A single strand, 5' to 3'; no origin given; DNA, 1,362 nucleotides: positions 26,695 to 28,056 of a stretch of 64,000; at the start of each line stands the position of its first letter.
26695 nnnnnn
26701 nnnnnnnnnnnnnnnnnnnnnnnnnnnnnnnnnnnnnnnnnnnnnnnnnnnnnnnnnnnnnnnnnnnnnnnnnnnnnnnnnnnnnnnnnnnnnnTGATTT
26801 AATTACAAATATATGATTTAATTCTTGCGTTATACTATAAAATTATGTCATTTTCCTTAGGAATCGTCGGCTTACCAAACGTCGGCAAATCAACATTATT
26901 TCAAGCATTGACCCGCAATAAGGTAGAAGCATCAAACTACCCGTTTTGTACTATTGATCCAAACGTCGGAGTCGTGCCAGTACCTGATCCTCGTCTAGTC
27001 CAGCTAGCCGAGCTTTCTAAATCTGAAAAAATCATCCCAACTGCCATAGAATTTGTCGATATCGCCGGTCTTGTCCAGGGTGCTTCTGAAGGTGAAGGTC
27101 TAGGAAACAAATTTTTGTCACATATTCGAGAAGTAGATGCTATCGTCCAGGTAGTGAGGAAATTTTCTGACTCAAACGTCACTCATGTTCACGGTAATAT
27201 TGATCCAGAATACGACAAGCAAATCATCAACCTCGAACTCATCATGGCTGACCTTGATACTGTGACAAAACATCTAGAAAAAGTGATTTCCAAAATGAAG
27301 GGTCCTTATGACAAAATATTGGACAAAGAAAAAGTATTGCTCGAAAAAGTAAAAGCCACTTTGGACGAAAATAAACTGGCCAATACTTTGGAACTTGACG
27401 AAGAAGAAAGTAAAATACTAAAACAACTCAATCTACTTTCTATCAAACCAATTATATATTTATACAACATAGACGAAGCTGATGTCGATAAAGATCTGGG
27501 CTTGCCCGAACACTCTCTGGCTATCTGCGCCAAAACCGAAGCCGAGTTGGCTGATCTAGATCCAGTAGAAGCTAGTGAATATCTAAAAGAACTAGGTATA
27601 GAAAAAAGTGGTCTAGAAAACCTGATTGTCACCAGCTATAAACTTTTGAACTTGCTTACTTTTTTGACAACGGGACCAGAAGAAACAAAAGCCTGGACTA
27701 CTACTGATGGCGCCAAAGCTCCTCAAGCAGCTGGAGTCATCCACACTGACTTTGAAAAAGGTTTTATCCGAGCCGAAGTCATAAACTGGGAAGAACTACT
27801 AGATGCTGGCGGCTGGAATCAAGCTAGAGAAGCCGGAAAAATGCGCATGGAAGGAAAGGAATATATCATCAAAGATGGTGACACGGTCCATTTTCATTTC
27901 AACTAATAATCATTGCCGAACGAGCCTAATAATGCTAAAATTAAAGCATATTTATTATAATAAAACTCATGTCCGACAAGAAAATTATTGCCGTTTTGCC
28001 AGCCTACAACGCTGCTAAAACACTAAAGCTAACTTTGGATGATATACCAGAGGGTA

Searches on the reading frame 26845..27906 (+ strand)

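Call 42: search_protein_families(library=pfam, proteins=[window:26845-27906:+], max_evalue=0.001)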
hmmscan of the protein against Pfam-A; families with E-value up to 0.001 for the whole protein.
window:26845-27906:+ (353 aa): 3 families
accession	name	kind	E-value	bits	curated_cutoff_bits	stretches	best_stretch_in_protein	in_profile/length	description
PF06071.19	YchF-GTPase_C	-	6.8e-36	122.7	27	1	270-353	1-84/84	Protein of unknown function (DUF933)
PF01926.29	MMR_HSR1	-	1.5e-22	80.3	21.9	1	5-113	2-90/113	50S ribosome-binding GTPase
PF02421.24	FeoB_N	-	1.2e-08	35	27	1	6-46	4-44/156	Ferrous iron transport protein B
